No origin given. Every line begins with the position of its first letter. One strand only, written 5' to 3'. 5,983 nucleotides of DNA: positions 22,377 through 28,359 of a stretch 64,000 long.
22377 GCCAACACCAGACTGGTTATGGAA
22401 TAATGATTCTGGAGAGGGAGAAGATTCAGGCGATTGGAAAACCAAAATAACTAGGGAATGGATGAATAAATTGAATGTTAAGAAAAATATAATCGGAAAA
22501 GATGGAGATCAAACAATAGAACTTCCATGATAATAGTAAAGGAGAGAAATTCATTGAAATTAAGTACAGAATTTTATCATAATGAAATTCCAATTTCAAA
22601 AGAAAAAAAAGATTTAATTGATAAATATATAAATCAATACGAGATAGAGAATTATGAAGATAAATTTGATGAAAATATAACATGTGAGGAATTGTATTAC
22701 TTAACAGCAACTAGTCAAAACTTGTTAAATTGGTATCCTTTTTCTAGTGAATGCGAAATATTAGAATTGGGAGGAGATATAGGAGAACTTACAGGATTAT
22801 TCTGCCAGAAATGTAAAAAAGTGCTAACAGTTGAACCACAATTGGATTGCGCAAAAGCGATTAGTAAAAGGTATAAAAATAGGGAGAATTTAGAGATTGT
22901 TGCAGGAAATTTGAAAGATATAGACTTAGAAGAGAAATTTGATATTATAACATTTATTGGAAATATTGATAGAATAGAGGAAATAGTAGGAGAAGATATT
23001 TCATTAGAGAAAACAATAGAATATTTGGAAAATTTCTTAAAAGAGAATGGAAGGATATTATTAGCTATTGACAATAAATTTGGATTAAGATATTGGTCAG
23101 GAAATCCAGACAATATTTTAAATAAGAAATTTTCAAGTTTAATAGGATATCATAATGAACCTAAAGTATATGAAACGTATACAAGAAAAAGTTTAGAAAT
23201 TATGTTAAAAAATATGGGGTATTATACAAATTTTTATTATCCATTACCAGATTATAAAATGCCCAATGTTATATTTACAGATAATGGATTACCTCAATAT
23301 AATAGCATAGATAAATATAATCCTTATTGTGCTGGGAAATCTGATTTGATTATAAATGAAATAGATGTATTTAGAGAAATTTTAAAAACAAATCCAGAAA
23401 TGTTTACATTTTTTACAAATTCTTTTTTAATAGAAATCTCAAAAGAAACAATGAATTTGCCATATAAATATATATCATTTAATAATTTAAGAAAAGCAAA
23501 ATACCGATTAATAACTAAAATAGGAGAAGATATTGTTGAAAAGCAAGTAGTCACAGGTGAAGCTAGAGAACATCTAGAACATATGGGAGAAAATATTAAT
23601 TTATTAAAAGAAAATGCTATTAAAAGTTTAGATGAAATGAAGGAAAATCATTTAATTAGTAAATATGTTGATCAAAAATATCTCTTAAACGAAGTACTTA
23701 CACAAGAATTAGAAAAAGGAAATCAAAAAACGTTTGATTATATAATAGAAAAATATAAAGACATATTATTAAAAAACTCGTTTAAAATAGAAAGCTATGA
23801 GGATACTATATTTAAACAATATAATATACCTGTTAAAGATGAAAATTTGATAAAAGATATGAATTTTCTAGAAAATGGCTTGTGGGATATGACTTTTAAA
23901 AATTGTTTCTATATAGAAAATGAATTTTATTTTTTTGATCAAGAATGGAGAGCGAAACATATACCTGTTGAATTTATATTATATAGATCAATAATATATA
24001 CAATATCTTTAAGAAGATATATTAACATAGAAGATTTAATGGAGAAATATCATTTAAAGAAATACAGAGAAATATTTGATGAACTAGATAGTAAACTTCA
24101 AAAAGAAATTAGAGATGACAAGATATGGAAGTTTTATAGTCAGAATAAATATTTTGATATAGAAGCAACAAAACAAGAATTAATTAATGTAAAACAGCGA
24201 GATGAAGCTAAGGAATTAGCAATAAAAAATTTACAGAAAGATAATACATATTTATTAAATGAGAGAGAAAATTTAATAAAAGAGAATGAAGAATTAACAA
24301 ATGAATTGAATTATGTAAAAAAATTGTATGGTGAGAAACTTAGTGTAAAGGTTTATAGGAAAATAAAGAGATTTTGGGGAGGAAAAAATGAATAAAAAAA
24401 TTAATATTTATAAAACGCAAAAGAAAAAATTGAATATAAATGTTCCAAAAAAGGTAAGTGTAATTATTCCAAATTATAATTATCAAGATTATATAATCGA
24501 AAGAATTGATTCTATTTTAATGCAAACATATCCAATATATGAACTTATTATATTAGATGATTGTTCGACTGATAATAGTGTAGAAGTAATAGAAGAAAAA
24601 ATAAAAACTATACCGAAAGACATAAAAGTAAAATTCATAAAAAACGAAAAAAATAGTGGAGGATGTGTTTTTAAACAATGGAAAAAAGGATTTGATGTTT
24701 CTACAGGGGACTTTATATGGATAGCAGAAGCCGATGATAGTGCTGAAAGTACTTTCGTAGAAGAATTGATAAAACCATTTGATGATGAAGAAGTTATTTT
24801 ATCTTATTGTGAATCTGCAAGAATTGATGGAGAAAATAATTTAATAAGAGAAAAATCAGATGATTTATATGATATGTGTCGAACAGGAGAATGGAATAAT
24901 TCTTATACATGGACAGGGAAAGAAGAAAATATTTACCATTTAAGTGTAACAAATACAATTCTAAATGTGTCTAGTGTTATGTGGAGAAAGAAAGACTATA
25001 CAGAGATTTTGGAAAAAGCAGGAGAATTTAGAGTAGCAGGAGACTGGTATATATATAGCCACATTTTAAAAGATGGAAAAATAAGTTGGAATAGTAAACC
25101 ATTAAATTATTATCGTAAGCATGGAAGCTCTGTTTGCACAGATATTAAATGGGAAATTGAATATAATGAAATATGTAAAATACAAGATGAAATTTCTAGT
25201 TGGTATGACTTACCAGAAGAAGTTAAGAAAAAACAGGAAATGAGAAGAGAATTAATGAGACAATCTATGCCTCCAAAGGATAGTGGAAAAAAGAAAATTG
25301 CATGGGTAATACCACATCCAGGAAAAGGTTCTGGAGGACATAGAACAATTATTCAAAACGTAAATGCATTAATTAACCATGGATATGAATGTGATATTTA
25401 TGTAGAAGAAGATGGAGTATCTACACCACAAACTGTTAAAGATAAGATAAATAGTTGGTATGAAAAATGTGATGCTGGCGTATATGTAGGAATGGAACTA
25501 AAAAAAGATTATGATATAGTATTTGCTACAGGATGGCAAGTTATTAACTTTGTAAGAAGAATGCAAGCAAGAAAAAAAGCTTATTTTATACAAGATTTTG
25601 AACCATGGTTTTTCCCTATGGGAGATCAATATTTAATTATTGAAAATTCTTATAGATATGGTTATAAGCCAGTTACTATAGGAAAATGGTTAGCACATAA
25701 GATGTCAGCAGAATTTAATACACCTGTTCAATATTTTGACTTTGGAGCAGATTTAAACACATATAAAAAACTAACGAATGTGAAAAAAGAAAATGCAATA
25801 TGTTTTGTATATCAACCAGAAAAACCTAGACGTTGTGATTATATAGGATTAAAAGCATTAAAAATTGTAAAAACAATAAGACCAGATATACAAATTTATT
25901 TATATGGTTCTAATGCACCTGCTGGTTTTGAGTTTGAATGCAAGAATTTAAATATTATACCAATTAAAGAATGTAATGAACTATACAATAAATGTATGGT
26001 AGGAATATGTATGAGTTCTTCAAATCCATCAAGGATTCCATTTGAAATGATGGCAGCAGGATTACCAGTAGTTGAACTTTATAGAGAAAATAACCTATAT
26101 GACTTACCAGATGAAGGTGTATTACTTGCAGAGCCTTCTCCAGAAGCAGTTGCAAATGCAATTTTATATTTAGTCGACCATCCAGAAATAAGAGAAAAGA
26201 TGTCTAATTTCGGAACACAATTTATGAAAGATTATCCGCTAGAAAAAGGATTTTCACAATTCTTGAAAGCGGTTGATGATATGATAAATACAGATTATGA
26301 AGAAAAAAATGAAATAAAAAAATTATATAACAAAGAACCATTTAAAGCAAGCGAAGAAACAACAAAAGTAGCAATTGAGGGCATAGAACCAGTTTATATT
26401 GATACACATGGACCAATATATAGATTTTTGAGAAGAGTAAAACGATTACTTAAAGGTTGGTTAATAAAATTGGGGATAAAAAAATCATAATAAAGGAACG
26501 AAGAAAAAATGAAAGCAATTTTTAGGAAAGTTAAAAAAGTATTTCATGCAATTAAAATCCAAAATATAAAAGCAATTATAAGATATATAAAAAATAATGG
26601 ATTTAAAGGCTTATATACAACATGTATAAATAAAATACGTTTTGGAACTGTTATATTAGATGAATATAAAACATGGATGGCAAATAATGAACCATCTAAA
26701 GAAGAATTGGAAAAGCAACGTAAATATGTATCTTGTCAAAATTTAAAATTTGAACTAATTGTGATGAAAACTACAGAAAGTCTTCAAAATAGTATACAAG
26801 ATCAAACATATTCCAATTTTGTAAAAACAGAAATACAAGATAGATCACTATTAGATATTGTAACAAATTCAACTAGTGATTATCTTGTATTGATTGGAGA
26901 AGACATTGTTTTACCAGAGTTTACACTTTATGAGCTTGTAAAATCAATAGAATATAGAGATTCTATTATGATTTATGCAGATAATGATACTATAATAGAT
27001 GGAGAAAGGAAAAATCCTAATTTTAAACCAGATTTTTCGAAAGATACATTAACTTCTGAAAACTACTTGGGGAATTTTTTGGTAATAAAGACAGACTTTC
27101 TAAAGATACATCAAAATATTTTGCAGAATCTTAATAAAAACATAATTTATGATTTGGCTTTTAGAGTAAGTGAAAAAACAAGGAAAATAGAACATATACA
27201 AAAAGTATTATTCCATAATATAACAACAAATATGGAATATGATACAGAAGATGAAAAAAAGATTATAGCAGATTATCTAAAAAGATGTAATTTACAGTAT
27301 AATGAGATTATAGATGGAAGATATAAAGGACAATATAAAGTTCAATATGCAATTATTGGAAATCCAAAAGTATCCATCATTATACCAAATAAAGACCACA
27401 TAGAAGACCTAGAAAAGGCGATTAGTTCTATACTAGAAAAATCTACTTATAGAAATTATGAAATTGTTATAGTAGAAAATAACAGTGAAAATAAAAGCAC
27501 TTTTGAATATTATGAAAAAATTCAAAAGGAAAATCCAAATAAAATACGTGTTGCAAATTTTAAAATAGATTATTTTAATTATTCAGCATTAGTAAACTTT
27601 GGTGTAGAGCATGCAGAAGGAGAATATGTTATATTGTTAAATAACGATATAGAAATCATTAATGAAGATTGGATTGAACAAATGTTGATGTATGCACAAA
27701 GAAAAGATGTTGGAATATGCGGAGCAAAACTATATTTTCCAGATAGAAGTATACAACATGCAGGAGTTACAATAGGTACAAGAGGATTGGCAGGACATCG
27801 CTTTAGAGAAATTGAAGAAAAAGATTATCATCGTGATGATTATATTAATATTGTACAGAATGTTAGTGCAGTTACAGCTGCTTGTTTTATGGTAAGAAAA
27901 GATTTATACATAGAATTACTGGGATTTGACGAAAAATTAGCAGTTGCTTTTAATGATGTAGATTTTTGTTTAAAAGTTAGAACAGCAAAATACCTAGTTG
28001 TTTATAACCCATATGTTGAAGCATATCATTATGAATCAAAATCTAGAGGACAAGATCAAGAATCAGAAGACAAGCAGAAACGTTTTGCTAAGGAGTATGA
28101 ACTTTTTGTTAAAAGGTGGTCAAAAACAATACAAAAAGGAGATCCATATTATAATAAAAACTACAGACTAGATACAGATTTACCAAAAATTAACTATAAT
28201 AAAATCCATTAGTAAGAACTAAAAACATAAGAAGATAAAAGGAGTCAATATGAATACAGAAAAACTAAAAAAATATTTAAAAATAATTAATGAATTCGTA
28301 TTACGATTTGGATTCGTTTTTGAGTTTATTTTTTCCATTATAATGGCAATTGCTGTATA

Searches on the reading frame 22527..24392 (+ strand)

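Call 7: search_protein_families(library=pfam, proteins=[window:22527-24392:+], max_evalue=0.01)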
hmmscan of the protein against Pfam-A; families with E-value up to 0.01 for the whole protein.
window:22527-24392:+ (622 aa): 2 families
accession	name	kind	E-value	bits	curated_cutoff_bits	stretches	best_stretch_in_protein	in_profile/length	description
PF13489.12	Methyltransf_23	-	0.00062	20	27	1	75-232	23-159/164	Methyltransferase domain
PF08241.18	Methyltransf_11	-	0.0048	17.9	21.2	0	79-178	1-94/95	Methyltransferase domain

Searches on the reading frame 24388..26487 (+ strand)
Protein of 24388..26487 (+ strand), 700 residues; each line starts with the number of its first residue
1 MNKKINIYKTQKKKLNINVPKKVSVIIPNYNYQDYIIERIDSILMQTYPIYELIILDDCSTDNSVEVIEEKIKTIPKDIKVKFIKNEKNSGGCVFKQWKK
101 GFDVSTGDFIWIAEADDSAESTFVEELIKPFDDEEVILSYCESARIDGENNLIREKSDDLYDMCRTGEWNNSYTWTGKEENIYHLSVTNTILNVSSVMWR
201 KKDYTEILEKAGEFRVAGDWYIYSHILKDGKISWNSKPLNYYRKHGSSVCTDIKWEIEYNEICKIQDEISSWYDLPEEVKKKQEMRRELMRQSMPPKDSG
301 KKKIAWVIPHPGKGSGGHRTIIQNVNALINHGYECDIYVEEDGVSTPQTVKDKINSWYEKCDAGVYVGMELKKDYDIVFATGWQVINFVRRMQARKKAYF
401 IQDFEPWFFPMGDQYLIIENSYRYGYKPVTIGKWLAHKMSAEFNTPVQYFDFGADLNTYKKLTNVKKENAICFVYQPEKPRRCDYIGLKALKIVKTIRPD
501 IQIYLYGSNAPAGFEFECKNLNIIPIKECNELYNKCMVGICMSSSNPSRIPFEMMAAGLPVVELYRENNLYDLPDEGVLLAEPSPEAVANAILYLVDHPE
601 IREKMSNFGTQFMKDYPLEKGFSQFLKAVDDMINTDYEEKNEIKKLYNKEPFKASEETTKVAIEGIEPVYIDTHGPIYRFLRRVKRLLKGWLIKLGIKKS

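Call 7: search_protein_families(library=pfam, proteins=[window:24388-26487:+], max_evalue=0.01)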
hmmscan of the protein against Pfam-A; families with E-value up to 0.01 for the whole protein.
window:24388-26487:+ (700 aa): 8 families
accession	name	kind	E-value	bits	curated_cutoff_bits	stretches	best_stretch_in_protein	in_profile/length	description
PF00535.33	Glycos_transf_2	-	9.6e-29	100.9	23.3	1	24-182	1-149/168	Glycosyl transferase family 2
PF22772.2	WsaF_C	-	1.2e-15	57.9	27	1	470-592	2-132/133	WsaF, C-terminal domain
PF13641.12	Glyco_tranf_2_3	-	5.9e-09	36.7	27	1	20-135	1-115/230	Glycosyltransferase like family 2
PF13524.12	Glyco_trans_1_2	-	1.4e-06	28.8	25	1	494-612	6-128/144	Glycosyl transferase-like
PF21374.3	WsaF_N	-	3.9e-05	24.2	27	1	393-431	114-152/156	WsaF, N-terminal domain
PF13692.12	Glyco_trans_1_4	-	4.7e-05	24.1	27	1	489-597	22-141/142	Glycosyl transferases group 1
PF00534.26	Glycos_transf_1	-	6.5e-05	23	26.4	1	461-610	8-170/172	Glycosyl transferases group 1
PF10111.15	Glyco_tranf_2_2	-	0.00043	20.3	27.3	1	24-127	1-102/276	Glycosyltransferase like family 2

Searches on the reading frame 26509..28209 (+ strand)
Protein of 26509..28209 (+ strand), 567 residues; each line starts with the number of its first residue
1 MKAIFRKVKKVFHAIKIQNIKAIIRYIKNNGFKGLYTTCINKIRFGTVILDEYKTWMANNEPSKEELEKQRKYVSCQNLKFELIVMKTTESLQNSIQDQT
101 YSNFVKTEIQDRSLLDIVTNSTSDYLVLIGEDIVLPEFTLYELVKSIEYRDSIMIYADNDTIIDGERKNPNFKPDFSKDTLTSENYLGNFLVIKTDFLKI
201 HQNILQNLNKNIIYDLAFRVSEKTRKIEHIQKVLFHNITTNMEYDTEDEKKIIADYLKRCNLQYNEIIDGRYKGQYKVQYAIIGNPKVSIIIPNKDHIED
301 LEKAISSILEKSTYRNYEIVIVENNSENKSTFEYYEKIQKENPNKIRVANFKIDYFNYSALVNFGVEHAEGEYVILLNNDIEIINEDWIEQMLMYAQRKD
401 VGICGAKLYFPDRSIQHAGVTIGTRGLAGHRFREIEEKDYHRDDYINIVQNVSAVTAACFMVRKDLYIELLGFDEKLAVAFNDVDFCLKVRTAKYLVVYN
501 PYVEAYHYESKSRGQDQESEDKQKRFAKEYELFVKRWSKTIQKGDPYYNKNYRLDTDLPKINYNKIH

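Call 7: search_protein_families(library=pfam, proteins=[window:26509-28209:+], max_evalue=0.01)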
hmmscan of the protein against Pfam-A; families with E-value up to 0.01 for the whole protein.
window:26509-28209:+ (567 aa): 3 families
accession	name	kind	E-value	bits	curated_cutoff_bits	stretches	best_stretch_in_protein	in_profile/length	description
PF00535.33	Glycos_transf_2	-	1.7e-22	80.6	23.3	1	289-470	1-167/168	Glycosyl transferase family 2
PF13641.12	Glyco_tranf_2_3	-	4.3e-12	47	27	1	286-512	1-216/230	Glycosyltransferase like family 2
PF13712.12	Glyco_tranf_2_5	-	1.3e-09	38.6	27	1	319-530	3-210/210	Glycosyltransferase like family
